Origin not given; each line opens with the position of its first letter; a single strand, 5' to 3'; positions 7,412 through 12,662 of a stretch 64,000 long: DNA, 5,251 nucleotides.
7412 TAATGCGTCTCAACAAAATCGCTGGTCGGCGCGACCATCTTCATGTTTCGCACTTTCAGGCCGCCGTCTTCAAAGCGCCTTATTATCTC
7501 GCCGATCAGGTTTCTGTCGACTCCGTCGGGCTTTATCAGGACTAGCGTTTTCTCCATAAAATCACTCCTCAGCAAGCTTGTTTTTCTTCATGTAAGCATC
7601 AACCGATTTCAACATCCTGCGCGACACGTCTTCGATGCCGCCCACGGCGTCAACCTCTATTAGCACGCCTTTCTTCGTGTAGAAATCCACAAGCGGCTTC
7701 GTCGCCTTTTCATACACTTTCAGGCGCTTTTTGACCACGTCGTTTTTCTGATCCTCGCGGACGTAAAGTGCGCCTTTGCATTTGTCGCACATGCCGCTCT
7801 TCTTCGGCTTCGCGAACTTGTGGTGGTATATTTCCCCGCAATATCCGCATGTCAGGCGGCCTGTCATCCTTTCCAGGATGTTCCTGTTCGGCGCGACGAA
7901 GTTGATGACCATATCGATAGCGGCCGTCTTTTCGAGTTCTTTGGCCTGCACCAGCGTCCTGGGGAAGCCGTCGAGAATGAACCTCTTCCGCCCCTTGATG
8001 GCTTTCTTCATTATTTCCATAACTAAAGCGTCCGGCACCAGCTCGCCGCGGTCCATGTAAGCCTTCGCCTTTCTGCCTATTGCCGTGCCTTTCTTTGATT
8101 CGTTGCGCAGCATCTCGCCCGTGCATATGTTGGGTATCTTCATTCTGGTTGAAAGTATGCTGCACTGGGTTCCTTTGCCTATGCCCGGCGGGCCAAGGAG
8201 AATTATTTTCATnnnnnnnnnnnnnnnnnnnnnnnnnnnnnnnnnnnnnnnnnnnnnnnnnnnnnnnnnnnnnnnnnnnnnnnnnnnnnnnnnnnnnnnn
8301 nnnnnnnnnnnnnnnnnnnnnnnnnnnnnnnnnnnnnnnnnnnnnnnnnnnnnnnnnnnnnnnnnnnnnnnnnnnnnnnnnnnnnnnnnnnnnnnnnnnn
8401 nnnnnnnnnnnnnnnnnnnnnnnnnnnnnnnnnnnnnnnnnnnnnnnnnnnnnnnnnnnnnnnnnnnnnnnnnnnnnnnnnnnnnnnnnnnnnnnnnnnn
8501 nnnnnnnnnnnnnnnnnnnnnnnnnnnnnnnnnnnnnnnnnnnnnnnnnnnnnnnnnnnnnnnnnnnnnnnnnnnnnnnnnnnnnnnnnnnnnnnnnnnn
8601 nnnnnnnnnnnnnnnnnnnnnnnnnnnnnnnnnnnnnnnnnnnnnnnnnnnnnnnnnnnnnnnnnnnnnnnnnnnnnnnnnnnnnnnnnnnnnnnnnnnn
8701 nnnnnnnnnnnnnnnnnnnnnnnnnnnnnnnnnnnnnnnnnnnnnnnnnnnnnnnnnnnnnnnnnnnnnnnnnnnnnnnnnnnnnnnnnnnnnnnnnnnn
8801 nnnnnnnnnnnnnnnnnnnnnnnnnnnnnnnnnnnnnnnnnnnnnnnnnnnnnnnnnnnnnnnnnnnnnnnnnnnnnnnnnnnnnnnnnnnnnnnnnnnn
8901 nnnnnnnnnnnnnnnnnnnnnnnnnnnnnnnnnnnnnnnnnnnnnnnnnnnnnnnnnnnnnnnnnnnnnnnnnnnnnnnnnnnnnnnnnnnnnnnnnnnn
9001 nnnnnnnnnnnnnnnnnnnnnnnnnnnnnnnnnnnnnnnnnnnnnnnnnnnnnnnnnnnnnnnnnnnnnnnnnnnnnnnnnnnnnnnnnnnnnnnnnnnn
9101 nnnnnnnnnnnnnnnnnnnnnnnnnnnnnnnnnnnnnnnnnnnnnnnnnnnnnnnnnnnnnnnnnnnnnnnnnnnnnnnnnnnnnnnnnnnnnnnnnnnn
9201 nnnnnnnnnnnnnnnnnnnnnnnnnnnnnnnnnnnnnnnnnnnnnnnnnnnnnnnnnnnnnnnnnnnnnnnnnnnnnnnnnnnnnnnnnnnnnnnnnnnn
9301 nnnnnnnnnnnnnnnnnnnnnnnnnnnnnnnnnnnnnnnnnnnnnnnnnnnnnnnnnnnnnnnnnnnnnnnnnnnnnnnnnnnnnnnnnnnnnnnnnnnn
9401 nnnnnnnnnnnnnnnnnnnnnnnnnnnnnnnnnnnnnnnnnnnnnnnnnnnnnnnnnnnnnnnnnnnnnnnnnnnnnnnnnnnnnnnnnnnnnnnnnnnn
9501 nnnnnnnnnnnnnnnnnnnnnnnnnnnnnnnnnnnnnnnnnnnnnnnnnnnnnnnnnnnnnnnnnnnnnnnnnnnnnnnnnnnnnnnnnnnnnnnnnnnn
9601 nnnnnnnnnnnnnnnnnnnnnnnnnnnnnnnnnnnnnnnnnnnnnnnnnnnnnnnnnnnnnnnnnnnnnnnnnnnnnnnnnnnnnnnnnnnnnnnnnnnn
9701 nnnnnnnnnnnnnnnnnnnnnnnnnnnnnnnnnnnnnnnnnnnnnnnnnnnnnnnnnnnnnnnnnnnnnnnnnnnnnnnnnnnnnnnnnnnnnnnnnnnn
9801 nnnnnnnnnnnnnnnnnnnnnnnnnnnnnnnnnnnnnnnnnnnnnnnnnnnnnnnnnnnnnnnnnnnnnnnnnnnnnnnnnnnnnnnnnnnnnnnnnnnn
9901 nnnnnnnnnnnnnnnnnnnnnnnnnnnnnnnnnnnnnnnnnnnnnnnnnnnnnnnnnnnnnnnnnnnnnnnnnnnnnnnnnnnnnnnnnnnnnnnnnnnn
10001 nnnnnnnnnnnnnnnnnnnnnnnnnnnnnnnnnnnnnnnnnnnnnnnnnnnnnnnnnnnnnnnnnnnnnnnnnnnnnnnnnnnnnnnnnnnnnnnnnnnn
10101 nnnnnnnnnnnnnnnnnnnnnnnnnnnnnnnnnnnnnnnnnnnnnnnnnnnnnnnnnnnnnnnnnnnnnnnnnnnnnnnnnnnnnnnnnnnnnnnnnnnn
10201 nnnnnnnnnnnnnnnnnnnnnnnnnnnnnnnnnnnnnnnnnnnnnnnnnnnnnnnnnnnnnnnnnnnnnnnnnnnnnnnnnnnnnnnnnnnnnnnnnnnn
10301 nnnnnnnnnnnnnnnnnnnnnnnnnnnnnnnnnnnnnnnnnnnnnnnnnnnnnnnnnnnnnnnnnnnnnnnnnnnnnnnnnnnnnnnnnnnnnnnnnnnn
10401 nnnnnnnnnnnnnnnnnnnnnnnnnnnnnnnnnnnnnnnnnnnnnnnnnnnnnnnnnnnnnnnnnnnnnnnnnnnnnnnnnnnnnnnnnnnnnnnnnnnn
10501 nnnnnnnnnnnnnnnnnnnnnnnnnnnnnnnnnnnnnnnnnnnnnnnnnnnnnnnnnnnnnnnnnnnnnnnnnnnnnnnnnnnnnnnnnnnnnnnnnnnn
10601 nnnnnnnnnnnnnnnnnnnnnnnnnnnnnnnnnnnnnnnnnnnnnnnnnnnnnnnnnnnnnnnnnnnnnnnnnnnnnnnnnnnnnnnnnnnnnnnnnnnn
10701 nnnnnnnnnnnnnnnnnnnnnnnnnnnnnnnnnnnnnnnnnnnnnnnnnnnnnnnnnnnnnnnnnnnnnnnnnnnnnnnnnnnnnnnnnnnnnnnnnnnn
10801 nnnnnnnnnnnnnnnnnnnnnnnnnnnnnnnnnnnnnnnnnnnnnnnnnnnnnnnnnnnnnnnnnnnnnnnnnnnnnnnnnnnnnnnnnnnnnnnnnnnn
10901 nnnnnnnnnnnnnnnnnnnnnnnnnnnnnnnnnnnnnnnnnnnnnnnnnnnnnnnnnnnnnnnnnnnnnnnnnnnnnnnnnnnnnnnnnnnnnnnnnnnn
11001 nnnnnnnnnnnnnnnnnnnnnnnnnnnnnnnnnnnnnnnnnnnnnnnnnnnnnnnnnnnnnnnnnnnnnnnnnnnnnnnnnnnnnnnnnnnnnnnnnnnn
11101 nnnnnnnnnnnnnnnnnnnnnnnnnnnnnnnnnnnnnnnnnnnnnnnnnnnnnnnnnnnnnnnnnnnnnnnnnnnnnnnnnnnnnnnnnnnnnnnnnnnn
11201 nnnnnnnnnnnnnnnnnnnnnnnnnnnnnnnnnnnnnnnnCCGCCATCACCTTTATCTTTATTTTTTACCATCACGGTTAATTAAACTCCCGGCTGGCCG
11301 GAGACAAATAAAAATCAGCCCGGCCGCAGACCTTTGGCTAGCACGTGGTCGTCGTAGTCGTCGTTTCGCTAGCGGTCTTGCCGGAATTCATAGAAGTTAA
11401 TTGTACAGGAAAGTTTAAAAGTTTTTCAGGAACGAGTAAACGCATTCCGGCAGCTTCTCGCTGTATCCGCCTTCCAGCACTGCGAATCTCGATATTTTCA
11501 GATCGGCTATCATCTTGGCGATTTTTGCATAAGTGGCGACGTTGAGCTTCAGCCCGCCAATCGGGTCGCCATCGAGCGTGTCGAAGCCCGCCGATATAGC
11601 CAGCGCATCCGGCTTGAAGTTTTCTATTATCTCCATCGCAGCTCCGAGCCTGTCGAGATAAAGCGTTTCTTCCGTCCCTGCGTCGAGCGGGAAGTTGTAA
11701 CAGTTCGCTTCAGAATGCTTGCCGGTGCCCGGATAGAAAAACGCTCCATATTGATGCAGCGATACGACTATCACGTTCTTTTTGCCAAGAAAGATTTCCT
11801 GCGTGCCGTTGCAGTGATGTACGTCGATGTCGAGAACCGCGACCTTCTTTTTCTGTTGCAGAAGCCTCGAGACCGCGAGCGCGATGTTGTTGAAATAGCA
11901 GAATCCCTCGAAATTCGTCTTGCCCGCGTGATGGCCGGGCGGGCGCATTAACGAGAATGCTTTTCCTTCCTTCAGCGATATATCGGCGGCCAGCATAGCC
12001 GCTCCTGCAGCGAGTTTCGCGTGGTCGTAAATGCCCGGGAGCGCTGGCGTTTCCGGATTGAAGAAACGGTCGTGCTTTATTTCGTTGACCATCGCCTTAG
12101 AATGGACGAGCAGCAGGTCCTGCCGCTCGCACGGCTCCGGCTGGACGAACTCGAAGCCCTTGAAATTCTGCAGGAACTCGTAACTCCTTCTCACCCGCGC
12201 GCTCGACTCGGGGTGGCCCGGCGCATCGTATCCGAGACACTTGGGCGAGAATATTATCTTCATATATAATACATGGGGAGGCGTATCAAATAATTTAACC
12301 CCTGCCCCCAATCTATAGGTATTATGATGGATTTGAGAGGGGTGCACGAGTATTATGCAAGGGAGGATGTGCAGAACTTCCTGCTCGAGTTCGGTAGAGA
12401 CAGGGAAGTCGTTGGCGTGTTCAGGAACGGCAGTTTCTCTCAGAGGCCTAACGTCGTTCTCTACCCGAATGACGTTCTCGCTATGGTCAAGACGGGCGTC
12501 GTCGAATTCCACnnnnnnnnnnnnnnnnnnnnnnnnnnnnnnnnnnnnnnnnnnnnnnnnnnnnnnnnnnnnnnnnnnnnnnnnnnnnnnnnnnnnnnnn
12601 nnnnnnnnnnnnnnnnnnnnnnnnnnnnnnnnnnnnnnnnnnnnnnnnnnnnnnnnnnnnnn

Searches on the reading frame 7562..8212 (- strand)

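Call 59: search_protein_families(library=pfam, proteins=[window:7562-8212:-], max_evalue=0.00001)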
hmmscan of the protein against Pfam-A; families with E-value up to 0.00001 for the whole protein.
window:7562-8212:- (216 aa): 3 families
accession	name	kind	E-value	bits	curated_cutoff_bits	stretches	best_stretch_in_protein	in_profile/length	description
PF00406.28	ADK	-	9.7e-46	156.1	26.8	1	5-182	1-150/151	Adenylate kinase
PF13207.12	AAA_17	-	1.8e-21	77.3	27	1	6-119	1-122/136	AAA domain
PF05191.20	ADK_lid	-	2.7e-13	50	26.6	1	119-154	1-36/36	Adenylate kinase, active site lid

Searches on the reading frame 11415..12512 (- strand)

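Call 59: search_protein_families(library=pfam, proteins=[window:11415-12512:-], max_evalue=0.00001)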
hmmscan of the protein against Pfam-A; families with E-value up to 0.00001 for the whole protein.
window:11415-12512:- (365 aa): 1 family
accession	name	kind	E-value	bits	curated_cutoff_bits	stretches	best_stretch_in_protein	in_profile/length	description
PF00850.24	Hist_deacetyl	-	2.6e-69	234.3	27.9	1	100-360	1-293/298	Histone deacetylase domain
